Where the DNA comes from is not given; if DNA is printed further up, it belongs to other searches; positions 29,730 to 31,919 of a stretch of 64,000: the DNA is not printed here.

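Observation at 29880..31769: YidC/Oxa1 insertase domain fused in frame to a TagF-type CDP-glycerol glycerophosphotransferase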

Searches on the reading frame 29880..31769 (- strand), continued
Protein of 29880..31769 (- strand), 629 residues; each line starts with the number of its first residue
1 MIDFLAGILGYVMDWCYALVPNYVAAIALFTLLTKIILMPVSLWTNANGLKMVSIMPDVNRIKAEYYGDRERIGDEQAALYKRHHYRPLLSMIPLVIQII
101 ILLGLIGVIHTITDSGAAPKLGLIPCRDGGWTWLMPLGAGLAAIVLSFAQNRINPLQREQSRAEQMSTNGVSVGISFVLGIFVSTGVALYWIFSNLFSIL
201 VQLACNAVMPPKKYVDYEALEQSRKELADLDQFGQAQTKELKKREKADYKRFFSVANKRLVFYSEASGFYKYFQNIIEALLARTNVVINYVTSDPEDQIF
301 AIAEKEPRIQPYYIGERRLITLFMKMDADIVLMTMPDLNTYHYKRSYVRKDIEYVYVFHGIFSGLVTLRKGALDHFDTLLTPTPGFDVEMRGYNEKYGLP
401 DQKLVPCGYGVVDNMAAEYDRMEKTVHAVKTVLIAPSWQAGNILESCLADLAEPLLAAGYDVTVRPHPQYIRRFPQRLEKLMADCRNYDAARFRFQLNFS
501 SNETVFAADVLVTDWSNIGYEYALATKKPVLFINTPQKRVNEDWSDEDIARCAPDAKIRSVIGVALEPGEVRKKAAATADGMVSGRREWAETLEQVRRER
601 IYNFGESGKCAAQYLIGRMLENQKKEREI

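Call 25: search_protein_families(library=ncbifam, proteins=[L019:3920-5065:+, L042:13120-14418:+, L019:2103-3242:+, L038:6661-7425:+, L032:11924-12250:+, L028:366-1586:+, L033:8433-9296:+], max_evalue=0.00001)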
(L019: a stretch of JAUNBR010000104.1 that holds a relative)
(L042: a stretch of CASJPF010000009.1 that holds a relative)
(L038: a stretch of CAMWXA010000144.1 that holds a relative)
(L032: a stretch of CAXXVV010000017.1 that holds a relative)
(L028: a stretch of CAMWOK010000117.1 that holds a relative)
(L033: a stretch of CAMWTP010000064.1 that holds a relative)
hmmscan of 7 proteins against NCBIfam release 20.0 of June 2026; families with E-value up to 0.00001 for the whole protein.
L019:3920-5065:+ (381 aa): 18 families
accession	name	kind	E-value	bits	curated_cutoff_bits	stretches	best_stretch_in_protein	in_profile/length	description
TIGR03301.1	PhnW-AepZ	equivalog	8e-123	410.3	360.8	1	18-371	1-354/355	2-aminoethylphosphonate aminotransferase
NF010006.0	PRK13479.1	equivalog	3e-102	342.5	296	1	16-375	5-364/369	2-aminoethylphosphonate--pyruvate transaminase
TIGR02326.1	transamin_PhnW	equivalog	1.4e-100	336.9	400.8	1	16-372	3-360/363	2-aminoethylphosphonate--pyruvate transaminase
NF046070.1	PyrdoxPyrvTramin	equivalog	1.1e-35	123.1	600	1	18-354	7-345/369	pyridoxamine--pyruvate transaminase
NF045640.1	AspGlyoxATaseBhcA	equivalog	1.6e-28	99.7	650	1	16-356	4-348/395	L-aspartate--glyoxylate aminotransferase BhcA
NF003764.0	PRK05355.1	equivalog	1.2e-15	57.3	253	1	37-264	36-246/357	3-phosphoserine/phosphohydroxythreonine transaminase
TIGR01364.1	serC_1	equivalog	1.4e-14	53.8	443.6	1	35-267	31-250/358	phosphoserine transaminase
TIGR01977.1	am_tr_V_EF2568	hypoth_equivalog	9.4e-11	41.3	377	1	67-227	61-223/376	cysteine desulfurase family protein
TIGR01979.1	sufS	subfamily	9.5e-09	34.6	475.1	1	126-230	145-246/403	SufS family cysteine desulfurase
TIGR03402.1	FeS_nifS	equivalog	4.9e-08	32.1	530.75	1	105-214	101-207/379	cysteine desulfurase NifS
NF009112.0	PRK12462.1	equivalog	5.3e-08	32.1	563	1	40-264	41-252/365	phosphoserine transaminase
TIGR04343.1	egtE_PLP_lyase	equivalog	7.8e-08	31.5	400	1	69-225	72-223/370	ergothioneine biosynthesis PLP-dependent enzyme EgtE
TIGR02006.1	IscS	equivalog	3.2e-07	29.7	643.2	1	117-217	121-216/402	IscS subfamily cysteine desulfurase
NF010611.0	PRK14012.1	equivalog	4e-07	29.3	548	1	128-215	134-218/406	IscS subfamily cysteine desulfurase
TIGR03235.1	DNA_S_dndA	equivalog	4.1e-07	29.6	480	1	125-224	123-219/353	cysteine desulfurase DndA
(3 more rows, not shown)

L042:13120-14418:+ (432 aa): 10 families
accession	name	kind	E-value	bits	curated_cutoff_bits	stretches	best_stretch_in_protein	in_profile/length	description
TIGR02320.1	PEP_mutase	equivalog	1.3e-123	411.5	319.55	1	149-430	1-281/284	phosphoenolpyruvate mutase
TIGR02321.1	Pphn_pyruv_hyd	equivalog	2.8e-45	154.7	374.4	1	168-431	17-278/290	phosphonopyruvate hydrolase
TIGR02317.1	prpB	equivalog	6e-29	101.1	354.4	1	146-409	2-250/285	methylisocitrate lyase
NF008455.0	PRK11320.1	equivalog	8.7e-23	81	353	1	187-409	40-253/295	methylisocitrate lyase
TIGR02199.1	rfaE_dom_II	equivalog_domain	1.1e-12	48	181.5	1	5-134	14-141/144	D-glycero-beta-D-manno-heptose 1-phosphate adenylyltransferase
TIGR02319.1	CPEP_Pphonmut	equivalog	5.7e-12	45.5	420.05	1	197-338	48-186/294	carboxyvinyl-carboxyphosphonate phosphorylmutase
TIGR00125.1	cyt_tran_rel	domain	2.7e-07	30.7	27.7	1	12-60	9-57/65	adenylyltransferase/cytidyltransferase family protein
TIGR01518.1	g3p_cytidyltrns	equivalog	4.6e-07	30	165.4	1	10-94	6-92/125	glycerol-3-phosphate cytidylyltransferase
NF008454.0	PRK11316.1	equivalog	6.6e-07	28.3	521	1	5-134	343-470/475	bifunctional D-glycero-beta-D-manno-heptose-7-phosphate kinase/D-glycero-beta-D-manno-heptose 1-phosphate adenylyltransferase HldE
NF001985.0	PRK00777.1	subfamily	5.7e-06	26.5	104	0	12-59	14-62/157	pantetheine-phosphate adenylyltransferase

L019:2103-3242:+ (379 aa): 5 families
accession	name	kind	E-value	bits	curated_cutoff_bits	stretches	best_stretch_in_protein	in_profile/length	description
TIGR03297.1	Ppyr-DeCO2ase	equivalog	4.5e-114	381.2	312.5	1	15-377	1-360/360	phosphonopyruvate decarboxylase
TIGR03846.1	sulfopy_beta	equivalog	1.1e-36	126.5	221.5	1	196-374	1-178/182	sulfopyruvate decarboxylase subunit beta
TIGR03845.1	sulfopyru_alph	equivalog_domain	3.1e-26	92.2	147.95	1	10-145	7-142/160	sulfopyruvate decarboxylase subunit alpha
NF004813.0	PRK06163.1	equivalog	9.2e-24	84.3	240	1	203-371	23-190/202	hypothetical protein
TIGR03336.1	IOR_alpha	equivalog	9e-07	27.6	650.9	0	239-303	404-469/595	indolepyruvate ferredoxin oxidoreductase subunit alpha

L038:6661-7425:+ (254 aa): 18 families
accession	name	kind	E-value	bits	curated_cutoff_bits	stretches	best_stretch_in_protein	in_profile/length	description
TIGR03992.1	Arch_glmU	subfamily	3.8e-17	62.3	292.1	1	18-125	3-111/393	bifunctional sugar-1-phosphate nucleotidylyltransferase/acetyltransferase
NF041313.1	UDPGP_AglF_Halo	equivalog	9.5e-16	58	400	1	18-84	3-70/234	UTP--glucose-1-phosphate uridylyltransferase AglF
NF045761.1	NAMPUrTaseMurU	equivalog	1.6e-14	54.3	250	1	19-80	4-65/226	N-acetylmuramate alpha-1-phosphate uridylyltransferase MurU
TIGR01208.1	rmlA_long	equivalog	2.3e-12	46.5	320.25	1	18-136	2-124/353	glucose-1-phosphate thymidylyltransferase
NF041173.1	Sug_nt_acttase_Thmprot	equivalog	1.1e-10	41.1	600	1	19-130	4-115/405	bifunctional sugar-1-phosphate nucleotidylyltransferase/acetyltransferase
NF041135.1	IPPtranDIPPsyn_Thcocales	equivalog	1.6e-10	40.6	580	1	18-248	3-222/419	bifunctional L-myo-inositol-1-phosphate cytidylyltransferase/CDP-L-myo-inositol myo-inositolphosphotransferase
NF045665.1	NTPtran_DVU1551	equivalog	3.6e-10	39.4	315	1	18-110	3-88/359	DVU_1551 family NTP transferase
TIGR01099.1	galU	equivalog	1.7e-09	37.6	326.8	1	19-75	5-61/261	UTP--glucose-1-phosphate uridylyltransferase GalU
NF045495.1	AdoCbiPCobY_Meth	equivalog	7.2e-09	35.4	250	1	19-85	4-68/195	adenosylcobinamide-phosphate guanylyltransferase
NF049965.1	GlMnHpPGnyltfHddC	equivalog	1.3e-08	34.8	300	1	19-98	4-84/221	D-glycero-D-manno-heptose 1-phosphate guanosyltransferase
TIGR03310.1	matur_MocA_YgfJ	equivalog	1.8e-08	34.6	186.45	1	19-130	3-109/188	molybdenum cofactor cytidylyltransferase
NF045697.1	MurNAcPUrMurU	equivalog_domain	2.1e-08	33.8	370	1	19-120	1-104/229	N-acetylmuramate alpha-1-phosphate uridylyltransferase MurU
TIGR01173.1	glmU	equivalog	4.8e-08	32.3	366.85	1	19-93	4-75/452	bifunctional UDP-N-acetylglucosamine diphosphorylase/glucosamine-1-phosphate N-acetyltransferase GlmU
NF010934.1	PRK14354.1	equivalog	1.3e-07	30.5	450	1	18-90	2-71/447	bifunctional UDP-N-acetylglucosamine diphosphorylase/glucosamine-1-phosphate N-acetyltransferase GlmU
NF010933.0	PRK14353.1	equivalog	8e-07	28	505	1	18-91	8-78/453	bifunctional UDP-N-acetylglucosamine diphosphorylase/glucosamine-1-phosphate N-acetyltransferase GlmU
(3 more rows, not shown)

L032:11924-12250:+ (108 aa): 0 families

L028:366-1586:+ (406 aa): 40 families (the best 25 are shown)
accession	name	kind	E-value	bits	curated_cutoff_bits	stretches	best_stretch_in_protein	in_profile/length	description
TIGR01127.1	ilvA_1Cterm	equivalog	1.8e-132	442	378.75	1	24-398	1-377/380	threonine ammonia-lyase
NF005600.0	PRK07334.1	equivalog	2.9e-117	391.7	496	1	3-401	8-406/408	threonine ammonia-lyase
NF006674.0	PRK09224.1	subfamily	1.7e-101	340.5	577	1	17-400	19-401/508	threonine ammonia-lyase IlvA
NF006390.0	PRK08639.1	equivalog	1.2e-99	334.2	421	1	4-404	6-409/418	threonine ammonia-lyase IlvA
NF006389.0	PRK08638.1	equivalog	1.5e-99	333.1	453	1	4-319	8-327/333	bifunctional threonine ammonia-lyase/L-serine ammonia-lyase TdcB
TIGR01124.1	ilvA_2Cterm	equivalog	2.2e-98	330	411.3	1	17-400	11-393/499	threonine ammonia-lyase, biosynthetic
NF009130.0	PRK12483.1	subfamily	6.4e-97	325.3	801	1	17-400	31-414/521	threonine ammonia-lyase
TIGR02079.1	THD1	equivalog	4e-94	315.7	440.55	1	9-362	2-362/410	threonine ammonia-lyase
NF005454.0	PRK07048.1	equivalog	7.5e-86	288.2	452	1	4-317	6-321/324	threo-3-hydroxy-L-aspartate ammonia-lyase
NF005680.0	PRK07476.1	equivalog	3.2e-78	263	413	1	3-318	3-322/326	hydroxyectoine utilization dehydratase EutB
NF005292.0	PRK06815.1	equivalog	3.8e-78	262.8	371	1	8-317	6-318/320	threonine/serine dehydratase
TIGR02991.1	ectoine_eutB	equivalog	2.1e-68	230.7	413.35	1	6-312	2-311/317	hydroxyectoine utilization dehydratase EutB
NF006094.0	PRK08246.1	subfamily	7.3e-65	219.4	331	1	4-311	4-308/310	serine/threonine dehydratase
NF005147.0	PRK06608.1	equivalog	8.1e-64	215.5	380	1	6-321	7-325/339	serine/threonine dehydratase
NF045641.2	BHydaspDhtseBhcB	equivalog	1.8e-62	211.2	550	1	7-309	4-307/312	beta-hydroxyaspartate dehydratase BhcB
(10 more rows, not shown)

L033:8433-9296:+ (287 aa): 0 families

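Call 45: predict_structure(alignment_id=A1)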
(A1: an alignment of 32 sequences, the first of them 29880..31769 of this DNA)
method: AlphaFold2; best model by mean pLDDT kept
length: 629 residues; sequences in the alignment: 32
mean_pLDDT: 88.6   pTM: 0.71
mean pLDDT of the five models: 88.6, 87.6, 87.1, 86.7, 84.3
residues with pLDDT >= 90: 340; 70-90: 270; 50-70: 19; < 50: 0
segments of 3 or more residues with pLDDT < 50: none
pLDDT, mean of each block of 10 residues (from residue 1): 81 91 92 92 90 91 79 85 88 83 88 87 90 90 90 83 78 85 90 92 92 88 83 72 89 89 82 94 94 88 93 83 86 72 71 89 83 88 93 92 93 93 82 92 94 96 92 90 92 90 88 93 95 90 89 88 95 96 94 95 93 95 88
secondary structure, 60 per line:
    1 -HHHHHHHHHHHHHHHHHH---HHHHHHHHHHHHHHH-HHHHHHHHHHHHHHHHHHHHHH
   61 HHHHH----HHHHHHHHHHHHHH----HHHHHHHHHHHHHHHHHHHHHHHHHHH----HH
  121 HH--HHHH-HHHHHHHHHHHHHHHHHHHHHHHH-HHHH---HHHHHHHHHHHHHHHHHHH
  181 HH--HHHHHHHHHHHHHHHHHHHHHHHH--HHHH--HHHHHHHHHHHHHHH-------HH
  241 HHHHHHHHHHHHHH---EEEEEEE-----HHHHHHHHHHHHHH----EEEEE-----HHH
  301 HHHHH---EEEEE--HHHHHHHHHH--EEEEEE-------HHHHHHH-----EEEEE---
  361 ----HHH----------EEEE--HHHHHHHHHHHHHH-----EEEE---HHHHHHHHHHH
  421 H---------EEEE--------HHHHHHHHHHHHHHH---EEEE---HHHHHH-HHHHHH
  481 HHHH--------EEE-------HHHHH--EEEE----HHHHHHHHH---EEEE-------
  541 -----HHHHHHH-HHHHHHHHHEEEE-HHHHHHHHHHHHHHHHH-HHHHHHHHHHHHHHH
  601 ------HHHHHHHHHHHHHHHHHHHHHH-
elements in order: H2-19 H23-37 H39-65 H70-83 H88-114 H119-122 H125-128 H130-153 H155-158 H162-182 H185-208 H211-214 H217-231 H239-254 E258-264 H270-283 E288-292 H298-305 E309-313 H316-325 E328-333 H341-347 E353-357 E378-381 H384-397 E403-406 H410-421 E431-434 H443-457 E461-464 H468-473 H475-484 E493-495 H503-507 E510-513 H518-526 E530-533 H546-552 H554-562 E563-566 H568-584 H586-600 H607-628

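Call 47: search_protein_families(library=pfam, proteins=[L033:8433-9296:+, L060:12074-12379:+, L039:16242-18428:+, L056:8224-9990:+], max_evalue=0.01)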
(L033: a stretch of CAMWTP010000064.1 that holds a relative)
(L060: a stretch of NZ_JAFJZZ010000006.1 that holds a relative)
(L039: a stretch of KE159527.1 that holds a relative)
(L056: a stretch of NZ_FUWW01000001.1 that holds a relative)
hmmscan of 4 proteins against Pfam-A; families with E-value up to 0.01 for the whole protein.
L033:8433-9296:+ (287 aa): 2 families
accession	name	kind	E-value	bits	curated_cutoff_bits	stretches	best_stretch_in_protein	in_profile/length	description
PF02588.21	YitT_membrane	-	1.5e-51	175.1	24.3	1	12-216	2-204/205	Uncharacterised 5xTM membrane BCR, YitT family COG1284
PF10035.14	DUF2179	-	1.4e-16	60.5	22.8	1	224-276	3-55/55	Uncharacterized protein conserved in bacteria (DUF2179)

L060:12074-12379:+ (101 aa): 0 families

L039:16242-18428:+ (728 aa): 1 family
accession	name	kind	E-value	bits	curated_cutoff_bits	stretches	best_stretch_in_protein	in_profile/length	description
PF00884.28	Sulfatase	-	4.9e-12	46.2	25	1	476-676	91-301/301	Sulfatase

L056:8224-9990:+ (588 aa): 4 families
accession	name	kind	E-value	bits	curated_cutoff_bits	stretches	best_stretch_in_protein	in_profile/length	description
PF00884.28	Sulfatase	-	6e-14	52.5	25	1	216-520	2-297/301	Sulfatase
PF01676.23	Metalloenzyme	-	0.0014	18.6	24.3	1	425-526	156-227/252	Metalloenzyme superfamily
PF20563.3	DUF6773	-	0.0045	17.3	27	1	2-95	56-145/163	Family of unknown function (DUF6773)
PF01663.27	Phosphodiest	-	0.0056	16.8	23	0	443-475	193-225/342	Type I phosphodiesterase / nucleotide pyrophosphatase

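Call 51: fold_search(model_id=the predicted structure, library=pdb)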
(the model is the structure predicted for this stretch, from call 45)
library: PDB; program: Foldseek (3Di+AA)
matches with E <= 10: 1483; with E <= 0.001: 160
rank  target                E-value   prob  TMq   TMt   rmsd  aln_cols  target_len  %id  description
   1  3l7k_D                2.7e-09  1.00  0.37  0.55   6.9       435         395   14  Structure of the Wall Teichoic Acid Polymerase TagF, H444N + CDPG (15 minute soak) (released 2010-04-28)
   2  8dti_A                1.2e-07  1.00  0.33  0.33  19.4       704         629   12  Cryo-EM structure of Arabidopsis SPY in complex with GDP-fucose (released 2023-03-08)
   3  8dtf_A                1.5e-07  1.00  0.34  0.28  18.6       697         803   12  Cryo-EM structure of the full length Arabidopsis SPY with complete TPRs (released 2023-03-08)
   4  1v4v_A                2.2e-07  1.00  0.36  0.55   6.5       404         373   15  Crystal Structure Of UDP-N-Acetylglucosamine 2-Epimerase From Thermus Thermophilus HB8 (released 2003-12-02)
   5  8dth_A                3.5e-07  1.00  0.33  0.30  19.4       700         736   11  Cryo-EM structure of Arabidopsis SPY alternative conformation 2 (released 2023-03-08)
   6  7d1i_A                3.9e-07  1.00  0.33  0.52   7.9       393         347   10  Crystal structure of acinetobacter baumannii MurG (released 2021-07-14)
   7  1f6d_A                5.7e-07  1.00  0.39  0.61   6.0       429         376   13  THE STRUCTURE OF UDP-N-ACETYLGLUCOSAMINE 2-EPIMERASE FROM E. COLI. (released 2000-12-13)
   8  8sxw_B                5.9e-07  1.00  0.38  0.62   6.1       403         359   15  X-ray crystal structure of UDP- 2,3-diacetamido-2,3-dideoxy-glucuronic acid-2-epimerase from Thermus thermophilus stra (released 2023-09-13)
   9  7vz6_H                7.2e-07  1.00  0.39  0.62   5.7       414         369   15  The crystal structure of Non-hydrolyzing UDPGlcNAc 2-epimerase in complex with UDP-glucose (released 2022-11-16)
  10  7vz6_G                7.5e-07  1.00  0.40  0.63   5.6       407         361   15  The crystal structure of Non-hydrolyzing UDPGlcNAc 2-epimerase in complex with UDP-glucose (released 2022-11-16)
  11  7vz6_A                1.2e-06  1.00  0.40  0.62   5.7       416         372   14  The crystal structure of Non-hydrolyzing UDPGlcNAc 2-epimerase in complex with UDP-glucose (released 2022-11-16)
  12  7vz6_E                1.2e-06  1.00  0.39  0.61   5.8       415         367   15  The crystal structure of Non-hydrolyzing UDPGlcNAc 2-epimerase in complex with UDP-glucose (released 2022-11-16)
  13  3s2u                  1.3e-06  1.00  0.36  0.62   6.2       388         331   12  Crystal structure of the Pseudomonas aeruginosa MurG:UDP-GlcNAc substrate complex (released 2012-09-26)
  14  7vz6_B                1.5e-06  1.00  0.38  0.63   6.0       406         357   15  The crystal structure of Non-hydrolyzing UDPGlcNAc 2-epimerase in complex with UDP-glucose (released 2022-11-16)
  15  2xci_B                1.5e-06  1.00  0.26  0.39  10.1       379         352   13  Membrane-embedded monofunctional glycosyltransferase WaaA of Aquifex aeolicus, substrate-free form (released 2011-05-11)
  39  6al2_A                1.2e-05  1.00  0.27  0.35   3.9       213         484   22  Crystal structure of E. coli YidC at 2.8 A resolution (released 2018-11-07)
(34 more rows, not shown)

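Call 57: search_protein_families(library=ncbifam, proteins=[L022:3831-5471:+], max_evalue=0.00001)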
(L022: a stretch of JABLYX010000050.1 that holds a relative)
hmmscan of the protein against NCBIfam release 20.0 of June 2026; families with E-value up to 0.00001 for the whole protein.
L022:3831-5471:+ (546 aa): 21 families
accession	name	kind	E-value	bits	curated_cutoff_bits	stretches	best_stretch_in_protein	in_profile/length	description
NF002352.0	PRK01318.1-3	equivalog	2.9e-71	241.2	447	1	233-536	271-555/562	membrane protein insertase YidC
NF002353.0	PRK01318.1-4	equivalog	1.4e-68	232.1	365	1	231-534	265-577/596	membrane protein insertase YidC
NF002357.0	PRK01318.2-4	equivalog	1.1e-67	229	479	1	264-538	260-521/532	membrane protein insertase YidC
NF002351.0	PRK01318.1-1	equivalog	1.4e-61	208.9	740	1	232-533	250-534/545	membrane protein insertase YidC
TIGR03592.1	yidC_oxa1_cterm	subfamily_domain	1e-60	205.1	84.3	1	341-528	1-188/191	membrane protein insertase YidC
NF002356.0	PRK01318.2-3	equivalog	2.1e-59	201.5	460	1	40-536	72-578/627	membrane protein insertase YidC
NF002355.0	PRK01318.2-2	equivalog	7.1e-53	180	891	1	231-534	280-598/602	membrane protein insertase YidC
NF002359.0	PRK01318.2-6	equivalog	1.2e-50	172.5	600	1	231-528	268-576/624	membrane protein insertase YidC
NF002354.0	PRK01318.2-1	equivalog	1.7e-48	165.4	1094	1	269-527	284-528/548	membrane protein insertase YidC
NF002358.0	PRK01318.2-5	equivalog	2.8e-42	145.2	605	1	330-529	329-535/545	membrane protein insertase YidC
NF002168.0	PRK01001.1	equivalog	2.6e-38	131.9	670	1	324-534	558-779/795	membrane protein insertase YidC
NF002803.0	PRK02944.1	equivalog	2.4e-37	128.7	377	1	323-529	39-240/255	YidC family membrane integrase SpoIIIJ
NF002350.0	PRK01315.1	equivalog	1.7e-34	119.5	282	1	341-445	41-145/329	membrane protein insertase YidC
NF002734.0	PRK02654.1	equivalog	4.1e-32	111.5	324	1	326-431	11-119/384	membrane protein insertase YidC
NF002899.0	PRK03449.1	equivalog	5.4e-28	98.1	276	1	341-429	31-119/359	membrane protein insertase YidC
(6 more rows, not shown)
